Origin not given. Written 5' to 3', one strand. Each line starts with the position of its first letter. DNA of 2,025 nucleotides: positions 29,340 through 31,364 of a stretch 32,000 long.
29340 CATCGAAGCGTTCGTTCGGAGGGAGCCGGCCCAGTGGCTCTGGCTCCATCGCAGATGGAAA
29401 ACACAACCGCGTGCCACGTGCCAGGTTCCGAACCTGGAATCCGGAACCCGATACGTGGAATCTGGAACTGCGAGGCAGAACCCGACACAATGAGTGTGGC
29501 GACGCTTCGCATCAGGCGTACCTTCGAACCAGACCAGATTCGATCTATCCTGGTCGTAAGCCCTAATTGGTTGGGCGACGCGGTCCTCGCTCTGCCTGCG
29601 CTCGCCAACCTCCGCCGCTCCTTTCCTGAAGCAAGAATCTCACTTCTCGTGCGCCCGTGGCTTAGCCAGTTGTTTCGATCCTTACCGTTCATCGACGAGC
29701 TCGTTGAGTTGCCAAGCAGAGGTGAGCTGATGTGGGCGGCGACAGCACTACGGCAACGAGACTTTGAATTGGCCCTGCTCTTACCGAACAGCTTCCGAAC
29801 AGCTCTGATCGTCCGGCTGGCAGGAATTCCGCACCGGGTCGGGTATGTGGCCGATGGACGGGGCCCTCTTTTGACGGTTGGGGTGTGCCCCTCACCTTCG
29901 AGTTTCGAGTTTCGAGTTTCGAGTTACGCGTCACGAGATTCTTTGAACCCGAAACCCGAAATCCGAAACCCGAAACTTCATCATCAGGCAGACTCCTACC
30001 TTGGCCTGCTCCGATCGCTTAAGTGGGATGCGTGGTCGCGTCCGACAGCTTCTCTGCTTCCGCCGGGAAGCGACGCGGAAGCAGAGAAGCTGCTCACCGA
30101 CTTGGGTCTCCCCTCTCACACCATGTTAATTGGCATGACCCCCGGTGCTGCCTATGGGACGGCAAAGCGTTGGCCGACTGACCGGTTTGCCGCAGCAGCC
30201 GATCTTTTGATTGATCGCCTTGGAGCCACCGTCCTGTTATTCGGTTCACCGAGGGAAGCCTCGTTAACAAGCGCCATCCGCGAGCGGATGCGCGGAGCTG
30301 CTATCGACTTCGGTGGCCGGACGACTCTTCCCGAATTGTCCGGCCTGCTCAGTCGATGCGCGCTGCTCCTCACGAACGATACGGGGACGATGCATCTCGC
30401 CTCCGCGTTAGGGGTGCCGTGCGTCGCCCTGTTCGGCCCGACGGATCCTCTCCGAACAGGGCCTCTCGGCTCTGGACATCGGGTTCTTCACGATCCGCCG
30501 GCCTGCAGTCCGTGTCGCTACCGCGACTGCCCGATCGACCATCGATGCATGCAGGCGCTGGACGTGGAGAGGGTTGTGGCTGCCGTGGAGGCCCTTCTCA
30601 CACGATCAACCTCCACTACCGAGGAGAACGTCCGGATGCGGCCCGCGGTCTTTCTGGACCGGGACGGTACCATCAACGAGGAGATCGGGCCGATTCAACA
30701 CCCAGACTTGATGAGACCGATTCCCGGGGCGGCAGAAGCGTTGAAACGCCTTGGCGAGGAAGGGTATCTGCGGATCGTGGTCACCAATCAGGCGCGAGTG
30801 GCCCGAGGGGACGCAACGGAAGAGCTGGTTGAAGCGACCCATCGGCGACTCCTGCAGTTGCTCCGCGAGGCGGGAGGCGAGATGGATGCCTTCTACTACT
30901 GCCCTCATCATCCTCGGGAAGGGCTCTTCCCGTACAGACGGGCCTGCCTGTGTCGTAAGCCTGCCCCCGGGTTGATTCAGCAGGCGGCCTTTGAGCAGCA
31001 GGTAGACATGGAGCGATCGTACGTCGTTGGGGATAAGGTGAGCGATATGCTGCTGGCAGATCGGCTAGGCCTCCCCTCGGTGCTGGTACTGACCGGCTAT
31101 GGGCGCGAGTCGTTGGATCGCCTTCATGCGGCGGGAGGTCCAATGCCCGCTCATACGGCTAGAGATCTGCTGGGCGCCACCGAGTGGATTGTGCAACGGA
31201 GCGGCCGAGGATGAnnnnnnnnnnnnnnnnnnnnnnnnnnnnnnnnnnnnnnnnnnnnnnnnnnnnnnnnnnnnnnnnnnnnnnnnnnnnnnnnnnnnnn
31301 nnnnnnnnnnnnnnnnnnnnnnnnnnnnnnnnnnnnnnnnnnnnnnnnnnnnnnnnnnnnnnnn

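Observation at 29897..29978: The same element inserted in frame in the GT9 heptosyltransferase domain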

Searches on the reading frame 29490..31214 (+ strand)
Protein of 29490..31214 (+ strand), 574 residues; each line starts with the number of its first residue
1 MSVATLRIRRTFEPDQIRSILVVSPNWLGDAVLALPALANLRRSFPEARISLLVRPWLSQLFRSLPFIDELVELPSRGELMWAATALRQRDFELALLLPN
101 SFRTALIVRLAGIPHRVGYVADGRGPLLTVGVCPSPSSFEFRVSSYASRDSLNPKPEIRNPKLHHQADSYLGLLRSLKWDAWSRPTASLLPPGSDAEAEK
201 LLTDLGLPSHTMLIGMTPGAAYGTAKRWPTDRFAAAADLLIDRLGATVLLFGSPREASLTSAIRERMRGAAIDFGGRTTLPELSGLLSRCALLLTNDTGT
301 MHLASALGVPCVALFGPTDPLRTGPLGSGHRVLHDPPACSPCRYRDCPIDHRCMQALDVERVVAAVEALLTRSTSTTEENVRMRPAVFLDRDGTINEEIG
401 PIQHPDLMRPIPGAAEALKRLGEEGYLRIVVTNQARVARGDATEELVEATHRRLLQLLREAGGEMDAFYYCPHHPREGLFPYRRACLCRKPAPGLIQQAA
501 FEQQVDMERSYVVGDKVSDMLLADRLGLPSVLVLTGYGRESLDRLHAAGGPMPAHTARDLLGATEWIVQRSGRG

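Call 13: search_protein_families(library=pfam, proteins=[window:29490-31214:+])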
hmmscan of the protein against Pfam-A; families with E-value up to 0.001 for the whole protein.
window:29490-31214:+ (574 aa): 6 families
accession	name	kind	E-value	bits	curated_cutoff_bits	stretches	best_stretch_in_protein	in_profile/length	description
PF01075.23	Glyco_transf_9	-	2.1e-38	132.5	22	2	149-350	45-244/247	Glycosyltransferase family 9 (heptosyltransferase)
PF13242.12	Hydrolase_like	-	3.1e-11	43.5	22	1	488-560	2-72/75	HAD-hyrolase-like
PF13419.12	HAD_2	-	8.3e-07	29.7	23.8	0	489-533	134-178/178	Haloacid dehalogenase-like hydrolase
PF13344.12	Hydrolase_6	-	4.3e-05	23.9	27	1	387-447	1-52/101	Haloacid dehalogenase-like hydrolase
PF08645.17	PNK3P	-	0.00023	21.4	22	1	415-517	35-127/161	Polynucleotide kinase 3 phosphatase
PF00702.32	Hydrolase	-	0.00093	20.1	26.4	0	397-523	86-187/191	haloacid dehalogenase-like hydrolase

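Call 15: find_homologous_proteins(query=window:29490-31214:+, max_evalue=1e-20)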
Query window:29490-31214:+ (574 aa): 2716 proteins with E <= 1e-20 among 8000 candidates; the best 120 are listed.
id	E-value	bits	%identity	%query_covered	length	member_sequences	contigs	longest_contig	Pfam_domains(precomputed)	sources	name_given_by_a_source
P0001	0.0e+0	1229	95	100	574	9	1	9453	PF13419.13,PF13242.13,PF01075.24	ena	-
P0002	0.0e+0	1138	90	100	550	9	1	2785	PF13419.13,PF13242.13,PF01075.24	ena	-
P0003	0.0e+0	1136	90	100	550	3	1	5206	PF13419.13,PF13242.13,PF01075.24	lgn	-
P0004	0.0e+0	1135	90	100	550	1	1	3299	PF13242.13,PF01075.24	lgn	-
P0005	0.0e+0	1082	85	100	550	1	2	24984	PF13419.13,PF13242.13,PF01075.24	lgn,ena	-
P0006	0.0e+0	1080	85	100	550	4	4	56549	PF13419.13,PF00702.33,PF13242.13,PF01075.24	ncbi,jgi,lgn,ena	-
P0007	0.0e+0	1066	85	100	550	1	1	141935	PF13419.13,PF13242.13,PF01075.24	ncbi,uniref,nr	ncbi:lipopolysaccharide heptosyltransferase II [Candidatus Methylomirabilis sp.]|uniref:lipopolysacc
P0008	0.0e+0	1062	84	100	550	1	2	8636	PF13242.13,PF01075.24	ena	-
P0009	0.0e+0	1047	84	99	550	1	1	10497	PF13419.13,PF13242.13,PF01075.24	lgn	-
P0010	0.0e+0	1036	83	100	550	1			PF13419.13,PF13242.13,PF01075.24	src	-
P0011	1.8e-293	992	79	100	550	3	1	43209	PF13419.13,PF00702.33,PF13242.13,PF01075.24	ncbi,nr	ncbi:MAG: lipopolysaccharide heptosyltransferase II [candidate division NC10 bacterium]|nr:lipopolys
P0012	1.1e-288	977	77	100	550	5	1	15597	PF13419.13,PF13242.13,PF01075.24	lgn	-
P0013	1.0e-286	970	78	99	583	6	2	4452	PF13242.13,PF01075.24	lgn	-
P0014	7.2e-284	961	77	99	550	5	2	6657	PF13419.13,PF13242.13,PF01075.24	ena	-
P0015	2.3e-280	949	76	99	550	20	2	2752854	PF13242.13,PF01075.24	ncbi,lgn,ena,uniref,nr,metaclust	ncbi:MAG: lipopolysaccharide heptosyltransferase II [Candidatus Methylomirabilis oxygeniifera]|unire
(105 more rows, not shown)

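Call 18: find_encoding_contigs(protein=P0001, flank=10000, max_places=3)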
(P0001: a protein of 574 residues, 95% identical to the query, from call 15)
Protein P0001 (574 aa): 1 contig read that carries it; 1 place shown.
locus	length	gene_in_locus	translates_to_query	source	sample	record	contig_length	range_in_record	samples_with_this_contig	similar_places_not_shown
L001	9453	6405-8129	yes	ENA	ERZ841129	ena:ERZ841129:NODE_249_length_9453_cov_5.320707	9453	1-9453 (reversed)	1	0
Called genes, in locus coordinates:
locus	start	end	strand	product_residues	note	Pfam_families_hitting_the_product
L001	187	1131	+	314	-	PF01408:GFO_IDH_MocA, PF22725:GFO_IDH_MocA_C3, PF02894:GFO_IDH_MocA_C (faint)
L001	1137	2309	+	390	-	PF02684:LpxB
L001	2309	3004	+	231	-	PF04028:DUF374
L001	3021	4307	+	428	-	PF04413:Glycos_transf_N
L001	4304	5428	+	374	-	PF02606:LpxK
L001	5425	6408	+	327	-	PF03279:Lip_A_acyltrans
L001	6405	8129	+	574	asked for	PF01075:Glyco_transf_9, PF13419:HAD_2 (faint), PF13242:Hydrolase_like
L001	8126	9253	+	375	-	PF01075:Glyco_transf_9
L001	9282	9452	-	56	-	?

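Call 19: find_encoding_contigs(protein=P0002, flank=5000, max_places=3)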
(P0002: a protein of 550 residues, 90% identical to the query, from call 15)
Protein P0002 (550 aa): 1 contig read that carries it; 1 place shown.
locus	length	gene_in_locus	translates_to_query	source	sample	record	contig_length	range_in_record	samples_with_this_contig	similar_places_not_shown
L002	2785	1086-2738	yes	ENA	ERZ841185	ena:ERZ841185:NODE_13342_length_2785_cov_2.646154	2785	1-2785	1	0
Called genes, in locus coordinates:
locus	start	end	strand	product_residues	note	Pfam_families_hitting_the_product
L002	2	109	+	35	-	?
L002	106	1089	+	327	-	PF03279:Lip_A_acyltrans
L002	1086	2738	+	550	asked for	PF01075:Glyco_transf_9, PF13419:HAD_2 (faint), PF13242:Hydrolase_like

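Call 20: find_encoding_contigs(protein=P0003, flank=5000, max_places=3)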
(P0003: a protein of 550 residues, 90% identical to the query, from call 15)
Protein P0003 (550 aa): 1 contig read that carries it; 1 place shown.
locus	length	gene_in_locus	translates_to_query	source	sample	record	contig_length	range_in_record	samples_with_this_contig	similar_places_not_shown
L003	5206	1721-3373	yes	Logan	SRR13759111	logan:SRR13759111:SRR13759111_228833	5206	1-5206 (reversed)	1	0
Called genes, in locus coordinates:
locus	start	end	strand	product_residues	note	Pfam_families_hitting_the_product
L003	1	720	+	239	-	?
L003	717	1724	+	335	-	PF03279:Lip_A_acyltrans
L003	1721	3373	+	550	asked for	PF01075:Glyco_transf_9, PF13419:HAD_2 (faint), PF13242:Hydrolase_like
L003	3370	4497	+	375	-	PF01075:Glyco_transf_9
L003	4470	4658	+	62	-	PF01370:Epimerase (weak)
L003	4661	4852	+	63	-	PF01875:Memo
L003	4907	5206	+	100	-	?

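Call 22: find_encoding_contigs(protein=P0006, flank=10000, max_places=2)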
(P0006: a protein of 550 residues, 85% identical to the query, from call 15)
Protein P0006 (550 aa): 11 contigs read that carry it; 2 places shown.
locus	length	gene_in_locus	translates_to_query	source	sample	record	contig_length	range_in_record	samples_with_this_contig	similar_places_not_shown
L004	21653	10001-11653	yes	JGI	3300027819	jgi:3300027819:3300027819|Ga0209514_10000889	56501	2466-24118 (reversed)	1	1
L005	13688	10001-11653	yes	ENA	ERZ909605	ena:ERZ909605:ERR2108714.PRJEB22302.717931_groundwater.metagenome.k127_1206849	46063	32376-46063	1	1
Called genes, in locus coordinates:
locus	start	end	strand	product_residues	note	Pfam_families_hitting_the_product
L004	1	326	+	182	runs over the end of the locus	PF03938:OmpH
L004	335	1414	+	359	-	PF04613:LpxD, PF25084:LbH_EIF2B (weak), PF00132:Hexapep (weak), PF14602:Hexapep_2 (faint), PF25087:GMPPB_C (weak), PF00132:Hexapep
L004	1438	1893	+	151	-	PF07977:FabA, PF22817:ApeP-like (weak), PF22818:ApeI-like, PF13279:4HBT_2 (weak)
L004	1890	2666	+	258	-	PF25087:GMPPB_C (faint), PF00132:Hexapep (weak), PF25084:LbH_EIF2B (faint), PF00132:Hexapep (weak), PF13720:Acetyltransf_11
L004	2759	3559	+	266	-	PF17930:LpxI_N, PF06230:LpxI_C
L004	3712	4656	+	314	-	PF01408:GFO_IDH_MocA, PF22725:GFO_IDH_MocA_C3, PF02894:GFO_IDH_MocA_C (weak)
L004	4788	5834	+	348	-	PF02684:LpxB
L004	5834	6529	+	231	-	PF04028:DUF374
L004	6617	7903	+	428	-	PF04413:Glycos_transf_N, PF00534:Glycos_transf_1 (weak)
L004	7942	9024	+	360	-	PF02606:LpxK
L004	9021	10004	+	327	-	PF03279:Lip_A_acyltrans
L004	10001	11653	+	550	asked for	PF00702:Hydrolase (faint), PF01075:Glyco_transf_9, PF13419:HAD_2 (faint), PF13242:Hydrolase_like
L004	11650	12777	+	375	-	PF01075:Glyco_transf_9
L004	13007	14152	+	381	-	-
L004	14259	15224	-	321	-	PF00586:AIRS, PF02769:AIRS_C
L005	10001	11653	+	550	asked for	PF00702:Hydrolase (faint), PF01075:Glyco_transf_9, PF13419:HAD_2 (faint), PF13242:Hydrolase_like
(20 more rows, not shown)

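Call 23: find_encoding_contigs(protein=P0007, flank=10000, max_places=2)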
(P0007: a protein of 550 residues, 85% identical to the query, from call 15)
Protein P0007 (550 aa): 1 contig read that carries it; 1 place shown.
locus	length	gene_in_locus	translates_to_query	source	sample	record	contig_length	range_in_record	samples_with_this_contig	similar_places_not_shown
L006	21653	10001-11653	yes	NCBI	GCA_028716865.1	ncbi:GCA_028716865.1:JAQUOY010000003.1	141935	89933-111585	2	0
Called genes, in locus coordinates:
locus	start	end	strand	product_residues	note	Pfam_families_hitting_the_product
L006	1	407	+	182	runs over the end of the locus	PF03938:OmpH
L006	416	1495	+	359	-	PF04613:LpxD, PF25084:LbH_EIF2B (faint), PF25087:GMPPB_C (faint), PF00132:Hexapep (weak), PF14602:Hexapep_2 (faint), PF00132:Hexapep (weak)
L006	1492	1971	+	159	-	PF22817:ApeP-like, PF07977:FabA, PF22818:ApeI-like, PF13279:4HBT_2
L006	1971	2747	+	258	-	PF25084:LbH_EIF2B (faint), PF25087:GMPPB_C (weak), PF00132:Hexapep, PF13720:Acetyltransf_11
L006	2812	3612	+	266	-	PF17930:LpxI_N, PF06230:LpxI_C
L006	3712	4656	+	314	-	PF01408:GFO_IDH_MocA, PF22725:GFO_IDH_MocA_C3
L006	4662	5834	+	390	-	PF02684:LpxB, PF04007:DUF354 (faint)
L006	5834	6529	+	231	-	PF04028:DUF374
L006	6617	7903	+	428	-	PF04413:Glycos_transf_N, PF00534:Glycos_transf_1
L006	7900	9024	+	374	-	PF02606:LpxK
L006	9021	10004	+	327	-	PF03279:Lip_A_acyltrans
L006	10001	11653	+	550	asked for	PF01075:Glyco_transf_9, PF13419:HAD_2 (faint), PF13242:Hydrolase_like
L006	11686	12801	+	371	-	PF01075:Glyco_transf_9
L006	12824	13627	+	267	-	PF01875:Memo, PF02900:LigB (weak)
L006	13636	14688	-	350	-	-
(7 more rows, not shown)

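Call 41: predict_structure(alignment_id=A1)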
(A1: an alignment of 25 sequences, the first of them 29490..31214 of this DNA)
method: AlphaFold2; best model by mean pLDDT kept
length: 574 residues; sequences in the alignment: 25
mean_pLDDT: 66.3   pTM: 0.53
mean pLDDT of the five models: 66.3, 63.4, 62.8, 61.5, 55.5
residues with pLDDT >= 90: 66; 70-90: 231; 50-70: 116; < 50: 161
segments of 3 or more residues with pLDDT < 50: 1-12, 99-103, 106-187, 222-225, 317-327, 338-340, 343-350, 373-381, 399-402, 474-493
pLDDT, mean of each block of 10 residues (from residue 1): 26 60 68 67 78 82 82 70 67 60 47 36 31 30 26 31 33 41 50 81 83 86 62 94 92 86 92 88 89 84 76 61 48 60 46 73 86 39 80 64 57 87 89 61 69 84 79 47 46 59 79 81 78 67 74 85 90 51
secondary structure, 60 per line:
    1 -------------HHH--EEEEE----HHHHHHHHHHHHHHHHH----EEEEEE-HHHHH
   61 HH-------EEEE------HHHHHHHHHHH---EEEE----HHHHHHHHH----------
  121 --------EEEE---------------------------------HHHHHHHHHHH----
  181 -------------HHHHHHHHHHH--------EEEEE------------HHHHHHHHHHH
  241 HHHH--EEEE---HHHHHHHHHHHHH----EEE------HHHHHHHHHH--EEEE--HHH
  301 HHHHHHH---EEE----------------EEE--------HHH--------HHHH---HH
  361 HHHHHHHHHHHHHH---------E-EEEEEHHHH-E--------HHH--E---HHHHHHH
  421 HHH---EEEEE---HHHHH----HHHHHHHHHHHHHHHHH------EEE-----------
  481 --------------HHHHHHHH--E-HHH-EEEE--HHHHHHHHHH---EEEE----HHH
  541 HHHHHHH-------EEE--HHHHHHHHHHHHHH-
elements in order: E19-23 H28-44 E49-54 H56-62 E70-73 H80-90 E94-97 H102-110 E129-132 H166-176 H194-204 E213-217 H230-244 E247-250 H254-266 E271-273 H280-289 E292-295 H298-307 E311-313 E330-332 H352-355 H359-374 E386-390 H391-394 H414-423 E427-431 H435-439 H444-460 E467-469 H495-502 E511-514 H517-526 E530-533 H538-547 E555-557 H560-573
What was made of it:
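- Tried and rejected: The first AlphaFold run, with a 25-sequence alignment, gave pLDDT 66 and was unusable around the insert (call 41).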

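Call 89: predict_structure(alignment_id=A8)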
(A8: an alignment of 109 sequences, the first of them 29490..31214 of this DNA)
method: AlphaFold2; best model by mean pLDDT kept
length: 574 residues; sequences in the alignment: 109
mean_pLDDT: 89.5   pTM: 0.88
mean pLDDT of the five models: 89.5, 88.5, 88.3, 87.7, 87.5
residues with pLDDT >= 90: 447; 70-90: 65; 50-70: 37; < 50: 25
segments of 3 or more residues with pLDDT < 50: 139-160, 378-380
pLDDT, mean of each block of 10 residues (from residue 1): 84 95 95 94 95 94 92 85 95 96 96 98 96 74 36 44 80 92 68 89 95 92 76 98 98 94 97 95 95 96 94 91 90 81 69 91 97 61 91 88 85 98 98 94 92 96 96 93 93 93 93 98 98 98 97 98 98 74
secondary structure, 60 per line:
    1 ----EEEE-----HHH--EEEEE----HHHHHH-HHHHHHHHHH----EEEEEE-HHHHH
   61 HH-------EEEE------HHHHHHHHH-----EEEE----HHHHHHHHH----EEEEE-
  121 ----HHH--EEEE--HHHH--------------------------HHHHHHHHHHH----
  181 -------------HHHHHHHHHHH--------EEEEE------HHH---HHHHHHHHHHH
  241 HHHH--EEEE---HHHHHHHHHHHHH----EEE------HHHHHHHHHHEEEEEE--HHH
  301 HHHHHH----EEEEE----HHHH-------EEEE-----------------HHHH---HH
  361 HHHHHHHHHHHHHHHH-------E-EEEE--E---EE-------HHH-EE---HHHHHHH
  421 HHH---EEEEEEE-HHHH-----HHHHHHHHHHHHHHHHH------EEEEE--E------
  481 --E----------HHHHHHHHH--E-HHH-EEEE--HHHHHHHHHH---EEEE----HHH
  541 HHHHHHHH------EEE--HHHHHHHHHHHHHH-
elements in order: E5-8 E19-23 H28-33 H35-44 E49-54 H56-62 E70-73 H80-88 E94-97 H102-110 E115-119 E130-133 H136-139 H166-176 H194-204 E213-217 H230-244 E247-250 H254-266 E271-273 H280-289 E290-295 H298-306 E311-315 H320-323 E331-334 H352-355 H359-376 E386-389 H414-423 E427-433 H435-438 H444-460 E467-471 H494-502 E511-514 H517-526 E530-533 H538-548 E555-557 H560-573
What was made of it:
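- Structure: pLDDT 89.5, and the only long low-confidence stretch is 139-160 (call 89). It is predicted to be disordered (call 89).
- Tried and rejected: I repeated it with 109 sequences (call 89).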

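Call 91: search_protein_families(library=ncbifam, proteins=[window:29490-31214:+])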
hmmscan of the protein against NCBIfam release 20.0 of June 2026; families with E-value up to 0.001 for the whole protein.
window:29490-31214:+ (574 aa): 17 families
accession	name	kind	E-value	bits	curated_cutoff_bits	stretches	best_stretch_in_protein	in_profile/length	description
TIGR02195.1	heptsyl_trn_II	equivalog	6.1e-60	203.1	134.6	1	20-370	2-338/339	lipopolysaccharide heptosyltransferase II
NF006506.0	PRK08942.1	equivalog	5.6e-43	146.6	178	1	383-547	2-161/182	D-glycero-beta-D-manno-heptose 1,7-bisphosphate 7-phosphatase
NF008162.0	PRK10916.1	equivalog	4.3e-41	141.3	569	2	194-335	163-307/348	ADP-heptose--LPS heptosyltransferase RfaF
TIGR01656.1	Histidinol-ppas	subfamily_domain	1.3e-35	122.5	84.15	1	385-533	1-146/149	histidinol-phosphate phosphatase domain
TIGR00213.1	GmhB_yaeD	subfamily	2.8e-34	118.3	149.6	1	385-522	2-138/176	D-glycero-beta-D-manno-heptose 1,7-bisphosphate 7-phosphatase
TIGR01662.1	HAD-SF-IIIA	subfamily_domain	4.5e-27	94.9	44.6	1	386-534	2-139/141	HAD-IIIA family hydrolase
NF005264.0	PRK06769.1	equivalog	4.7e-24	85.1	217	1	384-570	4-174/175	HAD-IIIA family hydrolase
TIGR02193.1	heptsyl_trn_I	equivalog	1.9e-23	83.2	185.3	2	225-367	193-317/320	lipopolysaccharide heptosyltransferase I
TIGR02201.1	heptsyl_trn_III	equivalog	1.2e-18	67.3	170.2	1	165-370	137-343/344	putative lipopolysaccharide heptosyltransferase III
NF003937.0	PRK05446.1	equivalog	2.2e-18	66.4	443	1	383-531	2-146/355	bifunctional histidinol-phosphatase/imidazoleglycerol-phosphate dehydratase HisB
TIGR01261.1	hisB_Nterm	equivalog_domain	4.1e-18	65.4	140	1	385-529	2-142/161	histidinol-phosphatase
NF007742.0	PRK10422.1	equivalog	1.3e-16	60.4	467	1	165-376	139-349/352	lipopolysaccharide core heptosyltransferase RfaQ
NF050049.1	HBPPhtaseGmhB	domain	5.1e-16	59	250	1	385-521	4-131/171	D-glycero-alpha-D-manno-heptose-1,7-bisphosphate 7-phosphatase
NF008204.0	PRK10964.1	equivalog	9.8e-10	38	437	1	224-330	190-294/322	lipopolysaccharide heptosyltransferase RfaC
TIGR01460.1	HAD-SF-IIA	subfamily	1.1e-07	31.9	100.15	0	490-536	197-246/246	HAD-IIA family hydrolase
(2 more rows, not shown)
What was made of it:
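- Checked: It scores 203 bits on TIGR02195, heptosyltransferase II, against a cut-off of 134.6 (call 91).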

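Call 92: fold_search(model_id=the predicted structure, library=pdb)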
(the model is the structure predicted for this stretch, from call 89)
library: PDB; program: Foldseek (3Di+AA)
matches with E <= 10: 1803; with E <= 0.001: 300
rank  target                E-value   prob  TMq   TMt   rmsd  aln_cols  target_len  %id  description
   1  1psw                  5.9e-24  1.00  0.50  0.84   3.6       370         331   27  Structure of E. coli ADP-heptose lps heptosyltransferase II (released 2003-07-08)
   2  3tov_A                1.1e-20  1.00  0.50  0.81   7.2       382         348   26  The crystal structure of the glycosyl transferase family 9 from Veillonella parvula DSM 2008 (released 2011-09-21)
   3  3tov_B                2.5e-19  1.00  0.52  0.85   6.5       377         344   26  The crystal structure of the glycosyl transferase family 9 from Veillonella parvula DSM 2008 (released 2011-09-21)
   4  3l8e_B                1.1e-14  1.00  0.30  0.89   2.2       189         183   35  Crystal Structure of apo form of D,D-heptose 1.7-bisphosphate phosphatase from E. Coli (released 2010-02-02)
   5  3l8e_A                1.5e-14  1.00  0.30  0.89   2.3       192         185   34  Crystal Structure of apo form of D,D-heptose 1.7-bisphosphate phosphatase from E. Coli (released 2010-02-02)
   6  2gmw_B                2.4e-14  1.00  0.29  0.87   2.5       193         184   34  Crystal Structure of D,D-heptose 1.7-bisphosphate phosphatase from E. Coli. (released 2007-04-10)
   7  2gmw_A                8.1e-14  1.00  0.30  0.89   2.2       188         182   35  Crystal Structure of D,D-heptose 1.7-bisphosphate phosphatase from E. Coli. (released 2007-04-10)
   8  3l8h_A                1.1e-13  1.00  0.29  0.87   2.4       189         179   32  Crystal Structure of D,D-heptose 1.7-bisphosphate phosphatase from B. bronchiseptica complexed with magnesium and phos (released 2010-02-02)
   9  2h1h_A                2.2e-13  1.00  0.45  0.76   7.0       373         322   17  E. coli heptosyltransferase WaaC with ADP-2-deoxy-2-fluoro heptose (released 2007-05-22)
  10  2gt1_A                4.2e-13  1.00  0.44  0.75   7.8       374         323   16  E. coli heptosyltransferase WaaC. (released 2007-05-01)
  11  2h1f_A                5.2e-13  1.00  0.44  0.76   5.3       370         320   18  E. coli heptosyltransferase WaaC with ADP (released 2007-05-22)
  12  2h1h_B                8.1e-13  1.00  0.43  0.74   7.9       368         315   18  E. coli heptosyltransferase WaaC with ADP-2-deoxy-2-fluoro heptose (released 2007-05-22)
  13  6dfe_B                1.0e-12  1.00  0.45  0.76   7.6       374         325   17  The structure of a ternary complex of E. coli WaaC (released 2018-09-05)
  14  2o2x                  1.5e-12  1.00  0.28  0.75   3.0       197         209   30  Crystal structure of a putative had-like phosphatase (mll2559) from mesorhizobium loti at 1.50 A resolution (released 2006-12-19)
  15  2gt1_B                5.0e-11  1.00  0.41  0.74   8.1       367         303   17  E. coli heptosyltransferase WaaC. (released 2007-05-01)
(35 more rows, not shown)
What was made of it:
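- The top Foldseek hit is E. coli WaaF, 1PSW (call 92).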
